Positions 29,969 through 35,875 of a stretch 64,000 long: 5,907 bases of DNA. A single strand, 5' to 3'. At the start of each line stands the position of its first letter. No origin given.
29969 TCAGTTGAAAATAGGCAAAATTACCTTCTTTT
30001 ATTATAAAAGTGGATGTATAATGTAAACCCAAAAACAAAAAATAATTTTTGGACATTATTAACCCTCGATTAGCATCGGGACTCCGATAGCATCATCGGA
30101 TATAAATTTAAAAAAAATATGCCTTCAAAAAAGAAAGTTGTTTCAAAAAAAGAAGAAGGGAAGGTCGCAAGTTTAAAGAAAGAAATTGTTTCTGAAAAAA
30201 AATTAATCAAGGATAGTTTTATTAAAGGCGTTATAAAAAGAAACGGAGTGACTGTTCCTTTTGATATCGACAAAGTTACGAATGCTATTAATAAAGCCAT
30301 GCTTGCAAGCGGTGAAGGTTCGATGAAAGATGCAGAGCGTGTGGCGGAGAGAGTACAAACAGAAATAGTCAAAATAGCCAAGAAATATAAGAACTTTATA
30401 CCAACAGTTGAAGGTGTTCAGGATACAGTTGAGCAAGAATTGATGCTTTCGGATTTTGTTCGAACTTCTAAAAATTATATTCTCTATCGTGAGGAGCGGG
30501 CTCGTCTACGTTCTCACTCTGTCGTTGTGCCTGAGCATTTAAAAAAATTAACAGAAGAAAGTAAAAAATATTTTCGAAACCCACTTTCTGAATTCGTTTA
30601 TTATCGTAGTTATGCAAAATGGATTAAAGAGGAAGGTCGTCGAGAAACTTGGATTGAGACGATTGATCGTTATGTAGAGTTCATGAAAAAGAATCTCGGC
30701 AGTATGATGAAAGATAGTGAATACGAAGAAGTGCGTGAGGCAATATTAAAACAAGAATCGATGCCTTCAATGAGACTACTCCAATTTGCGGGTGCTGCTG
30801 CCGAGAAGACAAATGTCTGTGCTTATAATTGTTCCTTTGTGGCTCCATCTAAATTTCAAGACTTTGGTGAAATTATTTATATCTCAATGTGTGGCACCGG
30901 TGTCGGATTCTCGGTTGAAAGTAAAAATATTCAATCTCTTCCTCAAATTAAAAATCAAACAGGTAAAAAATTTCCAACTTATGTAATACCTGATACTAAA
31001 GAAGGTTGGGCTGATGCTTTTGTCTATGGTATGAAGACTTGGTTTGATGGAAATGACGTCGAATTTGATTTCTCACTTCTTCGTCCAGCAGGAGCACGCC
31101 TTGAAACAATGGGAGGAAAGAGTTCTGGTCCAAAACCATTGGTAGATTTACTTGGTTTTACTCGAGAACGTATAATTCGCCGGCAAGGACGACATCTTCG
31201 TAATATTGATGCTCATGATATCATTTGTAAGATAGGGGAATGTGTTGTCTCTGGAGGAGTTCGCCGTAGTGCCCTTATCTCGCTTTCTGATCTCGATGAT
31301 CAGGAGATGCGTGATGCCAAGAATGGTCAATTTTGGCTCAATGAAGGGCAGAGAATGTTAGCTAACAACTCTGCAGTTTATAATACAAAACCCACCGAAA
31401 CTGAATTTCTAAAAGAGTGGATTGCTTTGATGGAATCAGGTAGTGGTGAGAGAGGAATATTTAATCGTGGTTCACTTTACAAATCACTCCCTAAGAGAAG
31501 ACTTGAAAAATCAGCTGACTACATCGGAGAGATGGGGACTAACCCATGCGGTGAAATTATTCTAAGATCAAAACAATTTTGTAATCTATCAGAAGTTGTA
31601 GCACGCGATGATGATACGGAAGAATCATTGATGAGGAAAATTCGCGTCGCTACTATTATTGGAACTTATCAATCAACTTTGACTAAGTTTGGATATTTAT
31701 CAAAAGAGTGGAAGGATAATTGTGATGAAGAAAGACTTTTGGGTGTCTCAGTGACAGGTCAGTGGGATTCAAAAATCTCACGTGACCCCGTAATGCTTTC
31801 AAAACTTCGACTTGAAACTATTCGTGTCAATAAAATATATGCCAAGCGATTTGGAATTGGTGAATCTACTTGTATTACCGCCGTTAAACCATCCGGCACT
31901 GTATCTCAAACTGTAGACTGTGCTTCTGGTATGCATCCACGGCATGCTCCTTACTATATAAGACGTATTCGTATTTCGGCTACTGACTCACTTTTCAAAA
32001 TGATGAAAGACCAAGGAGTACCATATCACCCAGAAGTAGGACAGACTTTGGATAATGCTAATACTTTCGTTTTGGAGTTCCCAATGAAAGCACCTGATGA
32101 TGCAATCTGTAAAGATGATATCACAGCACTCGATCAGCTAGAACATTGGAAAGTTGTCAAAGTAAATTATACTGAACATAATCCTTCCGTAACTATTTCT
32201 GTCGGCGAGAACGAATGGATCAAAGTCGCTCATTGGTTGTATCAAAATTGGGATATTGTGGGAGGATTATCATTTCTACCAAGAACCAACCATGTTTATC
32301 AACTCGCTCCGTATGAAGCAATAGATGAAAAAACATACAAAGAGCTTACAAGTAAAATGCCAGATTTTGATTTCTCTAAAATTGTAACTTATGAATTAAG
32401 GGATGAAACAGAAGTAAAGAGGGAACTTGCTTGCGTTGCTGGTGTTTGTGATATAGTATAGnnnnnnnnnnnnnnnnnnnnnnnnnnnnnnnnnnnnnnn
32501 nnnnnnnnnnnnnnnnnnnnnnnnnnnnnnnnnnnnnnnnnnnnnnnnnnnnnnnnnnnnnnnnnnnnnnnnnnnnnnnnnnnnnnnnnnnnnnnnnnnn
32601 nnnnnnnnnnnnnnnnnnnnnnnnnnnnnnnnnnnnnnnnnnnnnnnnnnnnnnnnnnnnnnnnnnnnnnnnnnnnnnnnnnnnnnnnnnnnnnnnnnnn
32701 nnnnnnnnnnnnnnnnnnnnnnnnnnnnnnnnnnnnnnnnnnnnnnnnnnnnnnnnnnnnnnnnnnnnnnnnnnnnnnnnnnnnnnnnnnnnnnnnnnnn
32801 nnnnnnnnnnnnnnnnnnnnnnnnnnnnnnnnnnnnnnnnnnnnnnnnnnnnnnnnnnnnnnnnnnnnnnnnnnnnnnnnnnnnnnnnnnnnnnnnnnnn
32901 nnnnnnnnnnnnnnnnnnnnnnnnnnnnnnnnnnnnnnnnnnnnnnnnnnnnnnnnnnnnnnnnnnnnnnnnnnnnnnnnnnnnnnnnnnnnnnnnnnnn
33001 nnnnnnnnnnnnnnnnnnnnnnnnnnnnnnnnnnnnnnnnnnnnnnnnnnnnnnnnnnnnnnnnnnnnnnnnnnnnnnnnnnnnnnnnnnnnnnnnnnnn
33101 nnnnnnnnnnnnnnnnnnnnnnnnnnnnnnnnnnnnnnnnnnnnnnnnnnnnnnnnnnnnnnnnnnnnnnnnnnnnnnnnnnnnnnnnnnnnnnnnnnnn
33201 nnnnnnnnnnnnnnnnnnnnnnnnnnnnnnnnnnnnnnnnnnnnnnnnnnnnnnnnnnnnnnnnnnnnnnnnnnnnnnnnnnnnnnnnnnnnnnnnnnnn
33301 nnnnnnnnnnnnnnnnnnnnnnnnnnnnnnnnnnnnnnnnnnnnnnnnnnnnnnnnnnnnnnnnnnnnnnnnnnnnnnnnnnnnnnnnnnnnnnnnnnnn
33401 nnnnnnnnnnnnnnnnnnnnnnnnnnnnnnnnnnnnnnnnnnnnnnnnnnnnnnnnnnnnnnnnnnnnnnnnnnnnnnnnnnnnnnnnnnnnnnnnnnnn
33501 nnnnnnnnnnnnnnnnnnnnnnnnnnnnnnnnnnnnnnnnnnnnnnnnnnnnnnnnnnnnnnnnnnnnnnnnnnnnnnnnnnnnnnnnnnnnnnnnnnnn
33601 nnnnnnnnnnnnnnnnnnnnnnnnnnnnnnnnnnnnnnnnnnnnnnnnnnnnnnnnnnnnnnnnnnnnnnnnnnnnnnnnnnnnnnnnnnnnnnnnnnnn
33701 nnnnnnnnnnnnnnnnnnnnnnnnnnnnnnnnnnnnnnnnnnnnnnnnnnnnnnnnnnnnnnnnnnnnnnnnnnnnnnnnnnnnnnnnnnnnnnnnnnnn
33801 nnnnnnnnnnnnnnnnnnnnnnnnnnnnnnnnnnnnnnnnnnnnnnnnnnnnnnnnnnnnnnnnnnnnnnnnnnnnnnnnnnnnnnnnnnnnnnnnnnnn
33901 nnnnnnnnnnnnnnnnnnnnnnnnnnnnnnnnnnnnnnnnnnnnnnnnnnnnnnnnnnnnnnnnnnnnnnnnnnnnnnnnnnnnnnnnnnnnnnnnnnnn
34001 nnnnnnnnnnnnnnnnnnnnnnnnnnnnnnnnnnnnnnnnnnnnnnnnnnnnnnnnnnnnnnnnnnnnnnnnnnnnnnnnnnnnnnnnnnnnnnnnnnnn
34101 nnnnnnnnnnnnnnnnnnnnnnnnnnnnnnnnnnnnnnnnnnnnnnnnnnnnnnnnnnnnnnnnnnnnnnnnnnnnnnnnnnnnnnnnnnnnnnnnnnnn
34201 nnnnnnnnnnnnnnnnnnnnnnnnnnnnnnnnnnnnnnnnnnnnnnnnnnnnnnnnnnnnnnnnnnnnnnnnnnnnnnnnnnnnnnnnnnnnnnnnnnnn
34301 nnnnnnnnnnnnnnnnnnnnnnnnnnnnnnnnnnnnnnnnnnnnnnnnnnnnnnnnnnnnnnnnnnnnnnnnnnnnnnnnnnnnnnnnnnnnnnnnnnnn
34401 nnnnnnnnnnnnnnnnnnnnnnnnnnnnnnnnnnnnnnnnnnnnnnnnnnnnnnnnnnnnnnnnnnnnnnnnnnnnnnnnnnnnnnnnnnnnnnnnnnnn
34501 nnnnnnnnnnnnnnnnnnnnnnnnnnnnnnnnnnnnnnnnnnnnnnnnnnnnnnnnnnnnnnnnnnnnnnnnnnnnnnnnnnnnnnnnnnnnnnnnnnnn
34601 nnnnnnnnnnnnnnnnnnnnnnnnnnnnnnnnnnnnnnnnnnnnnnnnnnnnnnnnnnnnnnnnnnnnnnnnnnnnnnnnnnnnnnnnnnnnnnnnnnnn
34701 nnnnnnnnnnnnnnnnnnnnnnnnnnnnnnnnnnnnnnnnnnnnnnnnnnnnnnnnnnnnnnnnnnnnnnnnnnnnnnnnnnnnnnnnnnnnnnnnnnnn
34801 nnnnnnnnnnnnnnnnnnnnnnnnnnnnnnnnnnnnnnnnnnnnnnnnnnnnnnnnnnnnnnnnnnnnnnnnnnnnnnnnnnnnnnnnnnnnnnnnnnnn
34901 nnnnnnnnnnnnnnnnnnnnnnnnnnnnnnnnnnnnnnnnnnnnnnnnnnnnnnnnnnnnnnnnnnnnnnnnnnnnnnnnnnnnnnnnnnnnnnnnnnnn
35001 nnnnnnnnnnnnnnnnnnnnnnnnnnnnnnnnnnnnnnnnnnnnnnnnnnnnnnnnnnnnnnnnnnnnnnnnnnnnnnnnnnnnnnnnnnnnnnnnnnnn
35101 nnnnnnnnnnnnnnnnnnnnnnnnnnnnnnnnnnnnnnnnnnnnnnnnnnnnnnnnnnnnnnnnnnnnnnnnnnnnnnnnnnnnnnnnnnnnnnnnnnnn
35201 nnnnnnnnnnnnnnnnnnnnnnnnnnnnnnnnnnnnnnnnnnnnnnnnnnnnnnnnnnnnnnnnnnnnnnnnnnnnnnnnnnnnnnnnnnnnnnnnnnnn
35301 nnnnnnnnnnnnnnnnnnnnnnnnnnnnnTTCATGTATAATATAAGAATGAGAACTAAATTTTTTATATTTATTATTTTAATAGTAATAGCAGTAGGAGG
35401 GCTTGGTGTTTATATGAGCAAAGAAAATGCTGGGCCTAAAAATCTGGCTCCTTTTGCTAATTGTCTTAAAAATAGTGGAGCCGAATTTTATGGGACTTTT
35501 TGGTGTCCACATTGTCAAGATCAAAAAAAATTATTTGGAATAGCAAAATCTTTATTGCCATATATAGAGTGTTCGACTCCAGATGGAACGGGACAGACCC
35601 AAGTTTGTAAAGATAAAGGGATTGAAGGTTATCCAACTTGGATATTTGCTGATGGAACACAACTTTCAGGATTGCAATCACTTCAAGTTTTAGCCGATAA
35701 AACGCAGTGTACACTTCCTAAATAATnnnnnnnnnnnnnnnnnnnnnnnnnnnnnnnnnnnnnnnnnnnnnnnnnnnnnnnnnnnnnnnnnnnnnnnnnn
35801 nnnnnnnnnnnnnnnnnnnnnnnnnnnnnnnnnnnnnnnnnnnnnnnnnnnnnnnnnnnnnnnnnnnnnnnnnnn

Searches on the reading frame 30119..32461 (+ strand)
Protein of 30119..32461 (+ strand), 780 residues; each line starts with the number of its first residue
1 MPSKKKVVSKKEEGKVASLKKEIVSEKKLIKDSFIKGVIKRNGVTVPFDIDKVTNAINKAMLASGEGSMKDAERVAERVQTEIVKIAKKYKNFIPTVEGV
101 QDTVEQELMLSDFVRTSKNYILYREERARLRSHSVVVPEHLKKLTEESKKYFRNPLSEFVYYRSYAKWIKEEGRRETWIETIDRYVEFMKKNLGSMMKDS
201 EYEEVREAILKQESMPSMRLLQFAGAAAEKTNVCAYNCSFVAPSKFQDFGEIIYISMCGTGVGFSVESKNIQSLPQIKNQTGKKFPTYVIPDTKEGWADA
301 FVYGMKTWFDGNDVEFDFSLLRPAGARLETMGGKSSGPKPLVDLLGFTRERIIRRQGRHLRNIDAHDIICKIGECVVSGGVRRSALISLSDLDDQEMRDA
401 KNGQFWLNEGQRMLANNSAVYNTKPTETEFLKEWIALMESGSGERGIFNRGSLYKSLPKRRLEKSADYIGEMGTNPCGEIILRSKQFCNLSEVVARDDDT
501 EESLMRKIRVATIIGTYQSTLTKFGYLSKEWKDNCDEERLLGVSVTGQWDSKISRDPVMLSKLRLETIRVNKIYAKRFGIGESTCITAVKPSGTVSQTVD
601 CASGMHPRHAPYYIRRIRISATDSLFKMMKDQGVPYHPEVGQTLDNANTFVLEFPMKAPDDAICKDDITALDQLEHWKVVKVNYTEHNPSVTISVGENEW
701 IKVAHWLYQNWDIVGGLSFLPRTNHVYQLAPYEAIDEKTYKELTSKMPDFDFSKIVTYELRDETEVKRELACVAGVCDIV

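Call 77: search_protein_families(library=pfam, proteins=[window:30119-32461:+], max_evalue=0.001)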
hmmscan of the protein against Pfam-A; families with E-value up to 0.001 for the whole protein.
window:30119-32461:+ (780 aa): 4 families
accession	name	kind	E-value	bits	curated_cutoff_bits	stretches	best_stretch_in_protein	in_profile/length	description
PF03477.21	ATP-cone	-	5e-20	72.3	25.8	1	37-128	2-87/88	ATP cone domain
PF17975.6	RNR_Alpha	-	2.6e-11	44.3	26.4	1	139-199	4-63/101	Ribonucleotide reductase alpha domain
PF21995.1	RNR-II_ins_dom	-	2.1e-08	34.8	27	1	285-345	34-100/107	B12-dependent ribonucleotide reductase, insertion domain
PF02867.20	Ribonuc_red_lgC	-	1.4e-05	24.4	23.9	0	585-619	382-416/523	Ribonucleotide reductase, barrel domain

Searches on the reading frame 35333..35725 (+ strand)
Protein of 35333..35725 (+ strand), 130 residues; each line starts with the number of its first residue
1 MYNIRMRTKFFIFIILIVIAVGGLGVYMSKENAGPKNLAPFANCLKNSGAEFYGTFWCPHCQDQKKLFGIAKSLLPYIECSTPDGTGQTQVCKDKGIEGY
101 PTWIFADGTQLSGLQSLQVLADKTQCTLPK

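Call 18: search_protein_families(library=pfam, proteins=[window:35333-35725:+])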
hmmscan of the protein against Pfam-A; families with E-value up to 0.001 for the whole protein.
window:35333-35725:+ (130 aa): 1 family
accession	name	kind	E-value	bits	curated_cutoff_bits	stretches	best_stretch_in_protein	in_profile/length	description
PF00085.26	Thioredoxin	-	0.00013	22.4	23.5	1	51-110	24-83/103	Thioredoxin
